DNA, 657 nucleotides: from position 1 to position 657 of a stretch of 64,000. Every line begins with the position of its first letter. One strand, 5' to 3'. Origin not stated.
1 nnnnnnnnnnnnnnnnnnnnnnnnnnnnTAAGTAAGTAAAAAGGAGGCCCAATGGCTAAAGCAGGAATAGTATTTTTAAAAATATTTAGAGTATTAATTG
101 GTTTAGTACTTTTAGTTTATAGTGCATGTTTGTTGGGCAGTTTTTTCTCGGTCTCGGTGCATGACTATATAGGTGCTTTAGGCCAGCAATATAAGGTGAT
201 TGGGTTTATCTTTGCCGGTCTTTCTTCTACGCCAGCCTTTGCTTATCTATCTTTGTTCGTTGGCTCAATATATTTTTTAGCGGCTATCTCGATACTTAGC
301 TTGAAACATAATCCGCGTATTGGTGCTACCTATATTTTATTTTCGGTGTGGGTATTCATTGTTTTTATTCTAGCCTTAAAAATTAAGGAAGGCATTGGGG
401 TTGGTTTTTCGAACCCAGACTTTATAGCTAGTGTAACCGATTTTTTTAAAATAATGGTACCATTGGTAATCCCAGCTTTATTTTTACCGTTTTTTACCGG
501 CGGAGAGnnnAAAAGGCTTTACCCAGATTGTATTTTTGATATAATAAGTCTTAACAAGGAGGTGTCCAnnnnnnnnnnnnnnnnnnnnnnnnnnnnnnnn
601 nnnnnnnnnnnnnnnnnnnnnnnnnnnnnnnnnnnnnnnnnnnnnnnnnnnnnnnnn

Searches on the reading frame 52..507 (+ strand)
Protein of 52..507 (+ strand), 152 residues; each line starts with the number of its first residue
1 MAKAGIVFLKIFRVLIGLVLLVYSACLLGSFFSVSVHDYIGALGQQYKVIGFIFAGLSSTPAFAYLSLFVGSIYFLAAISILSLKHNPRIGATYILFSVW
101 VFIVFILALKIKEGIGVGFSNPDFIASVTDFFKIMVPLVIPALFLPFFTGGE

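Call 15: search_protein_families(library=ncbifam, proteins=[window:52-507:+], max_evalue=0.01)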
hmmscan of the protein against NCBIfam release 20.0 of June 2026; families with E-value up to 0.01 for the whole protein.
window:52-507:+ (152 aa): 0 families

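Call 16: search_protein_families(library=pfam, proteins=[window:52-507:+], max_evalue=0.01)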
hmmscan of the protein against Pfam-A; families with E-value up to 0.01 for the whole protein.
window:52-507:+ (152 aa): 0 families
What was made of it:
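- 52..510 (+): 152-aa protein with four predicted membrane helices, conserved immediately upstream of copy-1-type genes. No Pfam or NCBIfam hit (calls 15, 16).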
